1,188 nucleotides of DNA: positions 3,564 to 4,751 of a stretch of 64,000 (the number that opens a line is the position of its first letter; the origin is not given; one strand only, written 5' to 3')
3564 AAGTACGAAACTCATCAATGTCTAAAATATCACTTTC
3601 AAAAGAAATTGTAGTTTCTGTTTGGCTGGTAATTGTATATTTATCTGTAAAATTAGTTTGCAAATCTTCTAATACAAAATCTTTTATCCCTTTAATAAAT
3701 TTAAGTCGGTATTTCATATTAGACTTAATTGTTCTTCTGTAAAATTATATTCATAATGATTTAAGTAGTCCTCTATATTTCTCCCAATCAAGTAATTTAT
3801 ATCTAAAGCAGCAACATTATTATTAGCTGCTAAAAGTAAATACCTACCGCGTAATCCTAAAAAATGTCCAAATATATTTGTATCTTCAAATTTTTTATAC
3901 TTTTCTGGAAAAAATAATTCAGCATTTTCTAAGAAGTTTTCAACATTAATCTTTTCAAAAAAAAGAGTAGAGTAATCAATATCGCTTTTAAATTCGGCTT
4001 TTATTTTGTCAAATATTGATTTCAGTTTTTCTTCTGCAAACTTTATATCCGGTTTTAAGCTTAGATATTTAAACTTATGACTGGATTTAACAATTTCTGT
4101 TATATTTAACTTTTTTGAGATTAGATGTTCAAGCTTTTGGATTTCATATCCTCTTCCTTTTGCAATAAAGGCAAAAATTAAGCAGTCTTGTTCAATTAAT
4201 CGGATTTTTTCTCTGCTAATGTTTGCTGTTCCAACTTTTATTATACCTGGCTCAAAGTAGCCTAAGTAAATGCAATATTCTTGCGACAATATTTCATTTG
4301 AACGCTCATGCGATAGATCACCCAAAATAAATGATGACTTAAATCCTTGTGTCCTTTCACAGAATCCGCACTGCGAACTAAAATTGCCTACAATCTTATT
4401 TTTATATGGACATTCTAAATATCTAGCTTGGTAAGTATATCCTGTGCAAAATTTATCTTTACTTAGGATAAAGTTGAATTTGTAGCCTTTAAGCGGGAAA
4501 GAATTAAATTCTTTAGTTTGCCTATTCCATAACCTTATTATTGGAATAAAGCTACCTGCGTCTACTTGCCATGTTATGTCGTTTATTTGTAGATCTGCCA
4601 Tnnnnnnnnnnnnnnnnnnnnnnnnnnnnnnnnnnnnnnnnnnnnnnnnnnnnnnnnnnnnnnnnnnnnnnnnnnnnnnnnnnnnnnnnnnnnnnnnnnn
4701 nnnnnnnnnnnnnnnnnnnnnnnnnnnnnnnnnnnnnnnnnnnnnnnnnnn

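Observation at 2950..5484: Erm-like 23S rRNA adenine methyltransferase in an overlapping three-gene RNA-modification operon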

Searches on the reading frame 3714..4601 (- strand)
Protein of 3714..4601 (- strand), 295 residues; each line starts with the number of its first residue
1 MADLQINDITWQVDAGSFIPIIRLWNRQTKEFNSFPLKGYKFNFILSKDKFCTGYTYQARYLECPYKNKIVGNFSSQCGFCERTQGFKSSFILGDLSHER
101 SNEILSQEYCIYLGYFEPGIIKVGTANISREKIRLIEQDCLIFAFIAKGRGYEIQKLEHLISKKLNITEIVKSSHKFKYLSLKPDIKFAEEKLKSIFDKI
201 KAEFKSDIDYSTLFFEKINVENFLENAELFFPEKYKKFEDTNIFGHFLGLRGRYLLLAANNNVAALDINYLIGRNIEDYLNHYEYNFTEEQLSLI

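Call 3: search_protein_families(library=pfam, proteins=[window:3714-4601:-], max_evalue=0.01)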
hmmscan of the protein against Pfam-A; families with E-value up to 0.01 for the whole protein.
window:3714-4601:- (295 aa): 1 family
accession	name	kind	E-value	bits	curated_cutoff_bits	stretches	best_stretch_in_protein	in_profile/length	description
PF10977.13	DUF2797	-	4.9e-05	23.7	25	1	102-267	64-218/227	Protein of unknown function (DUF2797)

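Call 4: search_protein_families(library=ncbifam, proteins=[window:3714-4601:-], max_evalue=0.01)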
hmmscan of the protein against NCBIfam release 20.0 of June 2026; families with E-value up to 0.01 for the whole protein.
window:3714-4601:- (295 aa): 0 families

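Call 10: list_cluster_members(proteins=[P0001, window:3714-4601:-, window:2950-3717:-])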
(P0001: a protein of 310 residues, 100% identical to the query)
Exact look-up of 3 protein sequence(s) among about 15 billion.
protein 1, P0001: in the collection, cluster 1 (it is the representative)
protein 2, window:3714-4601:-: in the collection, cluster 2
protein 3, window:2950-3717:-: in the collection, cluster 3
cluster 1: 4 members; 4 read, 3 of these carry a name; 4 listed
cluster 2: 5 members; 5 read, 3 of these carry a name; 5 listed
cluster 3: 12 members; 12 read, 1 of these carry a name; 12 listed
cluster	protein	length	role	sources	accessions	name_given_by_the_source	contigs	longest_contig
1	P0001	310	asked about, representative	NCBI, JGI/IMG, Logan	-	23S rRNA (adenine-N6)-dimethyltransferase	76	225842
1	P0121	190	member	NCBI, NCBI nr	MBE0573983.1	hypothetical protein IH575_03710, partial [Candidatus Dojkabacteria bacterium] | hypothetical protein [Candidatus Dojkabacteria bacterium]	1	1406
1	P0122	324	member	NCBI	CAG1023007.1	partial rRNA adenine N-6-methyltransferase, partial [Patescibacteria group bacterium]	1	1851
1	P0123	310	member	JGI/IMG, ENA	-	-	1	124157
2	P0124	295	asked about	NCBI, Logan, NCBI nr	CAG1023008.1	hypothetical protein DOJK_02036 [Patescibacteria group bacterium]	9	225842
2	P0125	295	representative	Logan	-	-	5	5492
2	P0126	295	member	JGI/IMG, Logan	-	hypothetical protein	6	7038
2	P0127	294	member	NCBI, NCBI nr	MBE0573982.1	DUF2797 domain-containing protein, partial [Candidatus Dojkabacteria bacterium] | DUF2797 domain-containing protein [Candidatus Dojkabacteria bacterium]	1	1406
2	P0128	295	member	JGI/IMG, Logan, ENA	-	-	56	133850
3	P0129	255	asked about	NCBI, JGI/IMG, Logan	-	-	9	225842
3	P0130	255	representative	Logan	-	-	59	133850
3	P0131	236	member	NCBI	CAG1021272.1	partial cobalt-precorrin-6B (C15)-methyltransferase, partial [Patescibacteria group ...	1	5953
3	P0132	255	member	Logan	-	-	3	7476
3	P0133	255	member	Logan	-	-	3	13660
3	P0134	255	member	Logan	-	-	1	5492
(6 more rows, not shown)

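Call 12: find_homologous_proteins(query=window:3714-4601:-)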
Query window:3714-4601:- (295 aa): 23 proteins with E <= 0.001 among 883 candidates.
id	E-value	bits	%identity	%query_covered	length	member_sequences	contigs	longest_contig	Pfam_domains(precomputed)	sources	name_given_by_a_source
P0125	6.7e-194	661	100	100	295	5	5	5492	-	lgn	-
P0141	3.2e-122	426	65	100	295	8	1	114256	PF10977.14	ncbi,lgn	-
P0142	8.8e-114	398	60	100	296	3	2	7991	PF10977.14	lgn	-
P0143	3.2e-113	396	61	100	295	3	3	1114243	PF10977.14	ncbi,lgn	-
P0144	1.2e-111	391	59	100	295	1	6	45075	PF10977.14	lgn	-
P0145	5.4e-110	386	60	100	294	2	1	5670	-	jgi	-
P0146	4.6e-109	383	60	100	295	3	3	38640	PF10977.14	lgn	-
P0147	6.2e-106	372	60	100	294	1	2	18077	-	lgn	-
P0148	1.5e-96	341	53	100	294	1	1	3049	PF10977.14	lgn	-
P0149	1.5e-90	322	59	85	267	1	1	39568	PF10977.14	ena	-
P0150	7.2e-88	313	52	100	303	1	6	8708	PF10977.14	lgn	-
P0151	1.0e-60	224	43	93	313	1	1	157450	PF10977.14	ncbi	-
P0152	2.1e-59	220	42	99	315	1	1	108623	PF10977.14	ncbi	-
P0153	1.6e-58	217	41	99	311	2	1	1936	PF10977.14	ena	-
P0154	1.1e-54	204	41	99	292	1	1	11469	PF10977.14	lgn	-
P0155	1.3e-53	201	41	95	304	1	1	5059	PF10977.14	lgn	-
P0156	3.3e-52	196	39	99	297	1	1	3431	PF10977.14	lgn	-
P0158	5.8e-51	192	40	96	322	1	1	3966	PF10977.14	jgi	-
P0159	1.1e-50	191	44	86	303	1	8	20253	PF10977.14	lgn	-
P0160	6.3e-49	185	40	96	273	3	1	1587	PF10977.14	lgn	-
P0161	9.2e-45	171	37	98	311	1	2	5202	PF10977.14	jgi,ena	-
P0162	2.3e-42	164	39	86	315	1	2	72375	PF10977.14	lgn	-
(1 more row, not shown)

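Call 14: search_solved_structures(query=window:3714-4601:-, max_evalue=1)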
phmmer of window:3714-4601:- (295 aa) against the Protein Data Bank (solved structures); distinct sequences matched with E-value up to 1: 1.
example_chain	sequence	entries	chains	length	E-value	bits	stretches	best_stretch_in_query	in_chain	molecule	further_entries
6t58_A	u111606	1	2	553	0.3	13.8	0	85-114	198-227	Cellular tumor antigen p53,Protein S100-A4,Protein S100-A4,Annexin A2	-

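Call 15: find_encoding_contigs(protein=P0143, flank=6000, max_places=2)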
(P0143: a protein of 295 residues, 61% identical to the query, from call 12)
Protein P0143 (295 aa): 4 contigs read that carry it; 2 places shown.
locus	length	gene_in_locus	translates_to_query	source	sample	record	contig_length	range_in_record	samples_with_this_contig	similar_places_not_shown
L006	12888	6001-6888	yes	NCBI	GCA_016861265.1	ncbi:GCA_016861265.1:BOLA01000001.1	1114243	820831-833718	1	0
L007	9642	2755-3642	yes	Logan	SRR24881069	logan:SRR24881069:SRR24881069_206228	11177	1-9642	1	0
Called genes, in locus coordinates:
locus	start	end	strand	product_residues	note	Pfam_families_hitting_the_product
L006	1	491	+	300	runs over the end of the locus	-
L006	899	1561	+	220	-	PF03167:UDG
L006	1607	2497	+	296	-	-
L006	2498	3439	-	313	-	PF00535:Glycos_transf_2, PF13641:Glyco_tranf_2_3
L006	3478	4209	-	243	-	PF02463:SMC_N (faint), PF13175:AAA_15 (weak), PF13476:AAA_23, PF00005:ABC_tran (weak), PF13304:AAA_21, PF13175:AAA_15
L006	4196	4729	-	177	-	-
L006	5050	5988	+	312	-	PF00398:RrnaAD, PF13649:Methyltransf_25 (weak)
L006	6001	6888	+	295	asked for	PF10977:DUF2797 (weak)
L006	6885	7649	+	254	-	PF01170:UPF0020, PF03602:Cons_hypoth95 (weak), PF02086:MethyltransfD12 (weak), PF06325:PrmA (weak), PF05175:MTS, PF11599:AviRa (faint), PF13847:Methyltransf_31 (weak), PF13649:Methyltransf_25 (weak)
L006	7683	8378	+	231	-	PF00970:FAD_binding_6 (weak), PF00175:NAD_binding_1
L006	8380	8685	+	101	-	-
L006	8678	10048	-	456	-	PF13231:PMT_2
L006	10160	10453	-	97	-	-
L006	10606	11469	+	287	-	PF13739:PdaC, PF11738:DUF3298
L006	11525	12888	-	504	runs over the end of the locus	PF00478:IMPDH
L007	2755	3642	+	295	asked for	PF10977:DUF2797 (weak)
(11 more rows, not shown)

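Call 16: find_encoding_contigs(protein=P0151, flank=6000, max_places=2)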
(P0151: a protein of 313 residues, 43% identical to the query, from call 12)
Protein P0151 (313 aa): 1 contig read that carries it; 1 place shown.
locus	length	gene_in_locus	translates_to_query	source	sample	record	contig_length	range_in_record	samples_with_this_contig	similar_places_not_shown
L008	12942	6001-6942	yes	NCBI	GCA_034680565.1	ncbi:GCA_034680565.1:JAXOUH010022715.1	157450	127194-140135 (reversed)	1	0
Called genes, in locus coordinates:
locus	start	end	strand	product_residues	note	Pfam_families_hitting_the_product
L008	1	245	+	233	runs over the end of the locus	PF00293:NUDIX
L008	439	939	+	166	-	PF03449:GreA_GreB_N, PF01272:GreA_GreB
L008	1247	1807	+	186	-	-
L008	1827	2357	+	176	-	-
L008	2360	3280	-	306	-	PF13641:Glyco_tranf_2_3 (weak), PF13632:Glyco_trans_2_3 (weak)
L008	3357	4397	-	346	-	-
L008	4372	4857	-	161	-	-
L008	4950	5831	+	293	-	PF00398:RrnaAD, PF01135:PCMT (weak), PF13649:Methyltransf_25 (faint)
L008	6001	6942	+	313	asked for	PF10977:DUF2797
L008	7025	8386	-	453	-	PF00929:RNase_T, PF01541:GIY-YIG, PF27096:UvrC_M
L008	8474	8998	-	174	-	-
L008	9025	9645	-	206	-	-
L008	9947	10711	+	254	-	PF01170:UPF0020, PF06325:PrmA (faint), PF02475:TRM5-TYW2_MTfase (weak), PF05175:MTS, PF13847:Methyltransf_31 (weak), PF13649:Methyltransf_25 (weak)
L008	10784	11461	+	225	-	PF00970:FAD_binding_6 (weak), PF00175:NAD_binding_1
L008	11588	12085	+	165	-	PF05974:DUF892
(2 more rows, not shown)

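Call 17: find_encoding_contigs(protein=P0152, flank=6000, max_places=2)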
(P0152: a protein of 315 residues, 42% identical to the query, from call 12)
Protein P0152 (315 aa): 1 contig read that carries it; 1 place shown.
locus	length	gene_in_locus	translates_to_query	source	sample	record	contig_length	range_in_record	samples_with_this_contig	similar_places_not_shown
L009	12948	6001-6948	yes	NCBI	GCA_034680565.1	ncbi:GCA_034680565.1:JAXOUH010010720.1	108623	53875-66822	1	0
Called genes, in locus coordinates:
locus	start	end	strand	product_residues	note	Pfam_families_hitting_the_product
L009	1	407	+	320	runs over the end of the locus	PF08241:Methyltransf_11, PF13649:Methyltransf_25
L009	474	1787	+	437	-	-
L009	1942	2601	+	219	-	PF03167:UDG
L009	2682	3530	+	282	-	-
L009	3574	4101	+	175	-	-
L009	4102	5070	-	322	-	PF00535:Glycos_transf_2, PF13641:Glyco_tranf_2_3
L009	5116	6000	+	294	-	PF00398:RrnaAD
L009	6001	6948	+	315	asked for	PF10977:DUF2797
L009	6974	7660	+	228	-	PF00175:NAD_binding_1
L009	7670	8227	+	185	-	PF13302:Acetyltransf_3, PF13420:Acetyltransf_4, PF00583:Acetyltransf_1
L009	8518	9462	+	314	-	PF02223:Thymidylate_kin (weak)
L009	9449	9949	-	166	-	PF00186:DHFR_1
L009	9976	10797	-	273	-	PF00303:Thymidylat_synt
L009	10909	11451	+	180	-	PF06559:DCD_N, PF22769:DCD, PF00692:dUTPase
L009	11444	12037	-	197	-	PF01966:HD (weak)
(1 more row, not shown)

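Call 18: find_encoding_contigs(protein=P0162, flank=6000, max_places=2)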
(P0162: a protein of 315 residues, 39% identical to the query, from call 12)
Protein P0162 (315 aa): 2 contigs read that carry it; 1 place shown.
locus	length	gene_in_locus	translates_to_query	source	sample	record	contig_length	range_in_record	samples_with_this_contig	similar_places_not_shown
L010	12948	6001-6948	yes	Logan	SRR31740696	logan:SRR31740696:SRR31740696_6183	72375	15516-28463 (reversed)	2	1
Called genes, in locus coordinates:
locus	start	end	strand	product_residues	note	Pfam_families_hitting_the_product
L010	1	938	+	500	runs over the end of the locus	PF08245:Mur_ligase_M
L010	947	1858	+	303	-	-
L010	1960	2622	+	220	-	PF03167:UDG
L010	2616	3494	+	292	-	-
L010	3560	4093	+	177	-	-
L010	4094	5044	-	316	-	PF00535:Glycos_transf_2, PF13641:Glyco_tranf_2_3, PF13632:Glyco_trans_2_3 (weak)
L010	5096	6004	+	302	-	PF00398:RrnaAD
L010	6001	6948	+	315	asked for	PF10977:DUF2797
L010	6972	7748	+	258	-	PF01170:UPF0020, PF05175:MTS, PF11599:AviRa (faint)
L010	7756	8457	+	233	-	PF00970:FAD_binding_6, PF00175:NAD_binding_1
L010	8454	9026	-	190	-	-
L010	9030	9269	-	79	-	PF01329:Pterin_4a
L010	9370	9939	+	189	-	-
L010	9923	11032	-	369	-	-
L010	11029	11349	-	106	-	PF01451:LMWPc (faint)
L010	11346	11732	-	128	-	PF18899:DUF5655 (weak), PF08818:DUF1801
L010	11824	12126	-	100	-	PF13376:OmdA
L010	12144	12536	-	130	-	PF08818:DUF1801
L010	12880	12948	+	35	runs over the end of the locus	-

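Call 34: predict_structure(alignment_id=A1)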
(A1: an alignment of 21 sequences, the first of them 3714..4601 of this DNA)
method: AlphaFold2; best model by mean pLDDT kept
length: 295 residues; sequences in the alignment: 21
mean_pLDDT: 90.6   pTM: 0.87
mean pLDDT of the five models: 90.6, 90.3, 90.0, 89.3, 88.1
residues with pLDDT >= 90: 208; 70-90: 74; 50-70: 8; < 50: 5
segments of 3 or more residues with pLDDT < 50: 291-295
pLDDT, mean of each block of 10 residues (from residue 1): 88 92 94 95 95 86 88 80 80 73 87 97 94 95 97 91 96 95 97 98 91 94 93 95 97 95 95 95 84 41
secondary structure, 60 per line:
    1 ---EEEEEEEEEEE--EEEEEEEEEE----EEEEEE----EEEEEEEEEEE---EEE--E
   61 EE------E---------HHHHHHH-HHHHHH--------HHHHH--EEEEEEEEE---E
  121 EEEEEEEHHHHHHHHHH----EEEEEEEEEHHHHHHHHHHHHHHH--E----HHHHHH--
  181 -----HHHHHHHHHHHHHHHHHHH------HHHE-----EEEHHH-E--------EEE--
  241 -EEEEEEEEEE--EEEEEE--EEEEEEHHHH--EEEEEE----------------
elements in order: E4-14 E17-26 E31-36 E41-51 E55-57 E60-62 H79-85 H87-92 H101-105 E108-116 E120-127 H128-137 E142-150 H151-165 H173-178 H186-204 E220-222 E236-238 E242-251 E254-259 E262-267 H268-271 E274-279

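Call 39: fold_search(model_id=the predicted structure, library=pdb)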
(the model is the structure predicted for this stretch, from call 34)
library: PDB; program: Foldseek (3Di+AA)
matches with E <= 10: 532; with E <= 0.001: 0
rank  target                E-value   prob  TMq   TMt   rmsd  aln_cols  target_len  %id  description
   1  5vu8_A                1.6e-01  0.04  0.09  0.04  16.0       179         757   15  TNA polymerase, closed ternary complex (released 2017-12-06)
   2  9oax_A                4.6e-01  0.03  0.09  0.04  16.7       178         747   13  TNA polymerase, 5-270, ternary complex (released 2025-12-10)
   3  2jgu                  4.9e-01  0.02  0.08  0.04  16.2       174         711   15  crystal structure of DNA-directed DNA polymerase (released 2008-04-22)
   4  2ia1_B                5.2e-01  0.04  0.10  0.14  15.7       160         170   12  Crystal structure of protein BH3703 from Bacillus halodurans, Pfam DUF600 (released 2006-10-03)
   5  9oav_A                5.2e-01  0.02  0.09  0.04  16.7       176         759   12  TNA polymerase, 8-64, binary complex (released 2025-12-10)
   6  3i0t_A                5.9e-01  0.05  0.10  0.15  16.2       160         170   11  Sulfur-SAD at long wavelength: Structure of BH3703 from Bacillus halodurans (released 2009-07-14)
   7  3i0t_B                6.2e-01  0.04  0.10  0.15  15.7       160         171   12  Sulfur-SAD at long wavelength: Structure of BH3703 from Bacillus halodurans (released 2009-07-14)
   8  5h12                  6.2e-01  0.02  0.09  0.04  16.9       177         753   15  Crystal structure of Deep Vent DNA Polymerase (released 2017-01-25)
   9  7b0f_A                6.2e-01  0.02  0.09  0.04  17.4       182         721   12  TgoT_6G12 Binary complex (released 2020-12-30)
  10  7tqw_A                6.6e-01  0.02  0.09  0.04  17.1       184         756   12  Kod RSGA incorporating PMT, n+2 (released 2022-08-31)
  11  4ahc_B                7.0e-01  0.02  0.09  0.04  17.1       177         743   16  Crystal Structure of an Evolved Replicating DNA Polymerase (released 2012-03-07)
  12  5qee                  7.5e-01  0.38  0.09  0.09   4.7        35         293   17  PanDDA analysis group deposition -- Crystal structure of PTP1B in complex with compound_FMOPL000240a (released 2018-10-10)
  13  7gs8                  7.5e-01  0.35  0.09  0.10   4.8        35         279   17  PanDDA Analysis group deposition -- Crystal structure of PTP1B in complex with FMOPL000466a (released 2024-01-24)
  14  8d4u_C                7.5e-01  0.06  0.10  0.23  11.5        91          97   13  Crystal Structure of Neutrophil Elastase Inhibited by Eap2 from S. aureus (released 2022-12-21)
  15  2ia1_A                7.5e-01  0.04  0.10  0.15  14.6       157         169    9  Crystal structure of protein BH3703 from Bacillus halodurans, Pfam DUF600 (released 2006-10-03)
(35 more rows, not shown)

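Call 44: search_protein_families(library=pfam, alignment_id=A1, max_evalue=1)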
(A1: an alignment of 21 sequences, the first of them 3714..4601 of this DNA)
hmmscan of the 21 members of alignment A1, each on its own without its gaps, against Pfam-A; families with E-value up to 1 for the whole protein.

A. member 1, window:3714-4601:- (295 aa): 1 family
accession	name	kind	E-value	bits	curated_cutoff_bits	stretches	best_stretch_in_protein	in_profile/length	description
PF10977.13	DUF2797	-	4.9e-05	23.7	25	1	102-267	64-218/227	Protein of unknown function (DUF2797)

B. families by the number of members that match (of 21 scanned): 14 families
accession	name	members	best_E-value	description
PF10977.13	DUF2797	21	4.1e-13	Protein of unknown function (DUF2797)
PF21511.2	SidD_cat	1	0.0027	SidD, catalytic domain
PF05323.17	Pox_A21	1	0.01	Poxvirus A21 Protein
PF07244.20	POTRA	1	0.026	Surface antigen variable number repeat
PF23357.1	DUF7088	1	0.033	Domain of unknown function (DUF7088)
PF21394.3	Beta-ketacyl_N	1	0.042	Beta-ketoacyl synthase-like, N-terminal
PF02748.20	PyrI_C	1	0.053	Aspartate carbamoyltransferase regulatory chain, metal binding domain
PF24644.1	DUF7638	1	0.055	Domain of unknown function (DUF7638)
PF16893.11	fn3_2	1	0.078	Fibronectin type III domain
PF10909.13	DUF2682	1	0.085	Protein of unknown function (DUF2682)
PF12949.13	HeH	1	0.17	HeH/LEM domain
PF20962.2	Phage_p2_ORF12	1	0.18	Lactococcus lactis phage p2, ORF12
PF17277.7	DUF5342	1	0.21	Family of unknown function (DUF5342)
PF00709.27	Adenylsucc_synt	1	0.27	Adenylosuccinate synthetase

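Call 46: fold_search(model_id=the predicted structure, library=viral)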
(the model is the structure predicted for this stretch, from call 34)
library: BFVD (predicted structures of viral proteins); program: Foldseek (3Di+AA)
matches with E <= 10: 805; with E <= 0.001: 1
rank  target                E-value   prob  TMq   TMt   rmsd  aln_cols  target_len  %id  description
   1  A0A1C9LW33            2.0e-04  0.99  0.23  0.18  13.5       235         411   13  (no name in the UniProt tables at hand)
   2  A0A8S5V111            4.8e-03  0.87  0.23  0.10  18.2       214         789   15  DNA 3'-5' helicase [Siphoviridae sp. ct3r22]
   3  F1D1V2                6.9e-03  0.54  0.20  0.18  18.3       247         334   16  (no name in the UniProt tables at hand)
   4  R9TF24                8.8e-03  0.54  0.19  0.18  18.9       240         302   10  Zinc-ribbon domain-containing protein [Vibrio phage nt-1]
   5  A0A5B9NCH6            1.1e-02  0.44  0.21  0.20  17.4       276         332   13  CapR homology domain-containing protein [Aeromonas phage 4L372D]
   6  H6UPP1                1.7e-02  0.23  0.18  0.22  17.4       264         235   11  BRO-A2 [Autographa californica multiple nucleopolyhedrovirus]
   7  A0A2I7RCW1            1.8e-02  0.63  0.20  0.17  12.1       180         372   14  (no name in the UniProt tables at hand)
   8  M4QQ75                2.4e-02  0.28  0.18  0.16  20.7       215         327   14  (no name in the UniProt tables at hand)
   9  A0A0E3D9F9            3.3e-02  0.54  0.19  0.21  15.3       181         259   12  Bacteriophage T5 Orf172 DNA-binding domain-containing protein [Bacillus phage BCP8-2]
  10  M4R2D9                3.5e-02  0.84  0.22  0.17  13.3       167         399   12  (no name in the UniProt tables at hand)
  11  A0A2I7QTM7            3.5e-02  0.51  0.22  0.19  11.8       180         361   14  (no name in the UniProt tables at hand)
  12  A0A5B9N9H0            3.5e-02  0.44  0.24  0.28  17.5       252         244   13  Uncharacterized protein [Aeromonas phage 4L372D]
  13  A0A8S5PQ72            4.2e-02  0.13  0.20  0.10  18.2       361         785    8  Acetyltransferase [Myoviridae sp. ctwwN25]
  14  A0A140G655            6.7e-02  0.33  0.21  0.07  17.4       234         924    9  (no name in the UniProt tables at hand)
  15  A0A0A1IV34            7.1e-02  0.33  0.18  0.32  13.5       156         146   13  GIY-YIG nuclease family protein [Pseudomonas phage vB_PaeM_PAO1_Ab17]
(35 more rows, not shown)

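Call 55: search_protein_representatives(alignment_id=A1)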
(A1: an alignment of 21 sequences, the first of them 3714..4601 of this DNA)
Query: 21 sequences, 297 profile positions. Proteins with E-value up to 0.001 (for the whole library): 927; up to 1e-10: 581; up to 1e-30: 55. The best 150 are listed.
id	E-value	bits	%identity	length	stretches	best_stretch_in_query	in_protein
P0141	2.9e-132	457.1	-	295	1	1-297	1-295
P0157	1.9e-119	415.0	-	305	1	3-296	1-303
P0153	4.0e-118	410.6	-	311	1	3-297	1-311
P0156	4.3e-110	384.3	-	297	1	3-297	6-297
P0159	7.7e-108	376.9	-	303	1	1-296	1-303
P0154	2.6e-105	368.6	-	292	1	4-296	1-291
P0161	4.1e-103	361.3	-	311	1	2-296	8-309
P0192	1.3e-101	356.4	-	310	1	3-297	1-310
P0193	1.8e-99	349.4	-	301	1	3-296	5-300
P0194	3.0e-99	348.7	-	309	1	2-291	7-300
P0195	5.8e-99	347.7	-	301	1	4-292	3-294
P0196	2.0e-93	329.6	-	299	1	2-296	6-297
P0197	5.9e-93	328.0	-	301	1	1-296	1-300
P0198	3.8e-91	322.1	-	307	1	3-296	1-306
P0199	1.0e-89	317.4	-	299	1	3-287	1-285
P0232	2.5e-33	132.3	-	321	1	4-294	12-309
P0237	1.1e-31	126.8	-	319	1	3-278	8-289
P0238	7.8e-31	124.1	-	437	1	5-223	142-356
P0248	1.9e-28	116.2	-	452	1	21-209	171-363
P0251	1.3e-27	113.5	-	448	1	20-276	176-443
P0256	1.6e-26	109.9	-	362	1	35-277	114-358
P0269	1.2e-25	107.1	-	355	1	32-276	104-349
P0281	1.0e-24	104.0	-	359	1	35-278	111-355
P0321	1.6e-22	96.8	-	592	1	3-277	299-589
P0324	2.2e-22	96.3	-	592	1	5-279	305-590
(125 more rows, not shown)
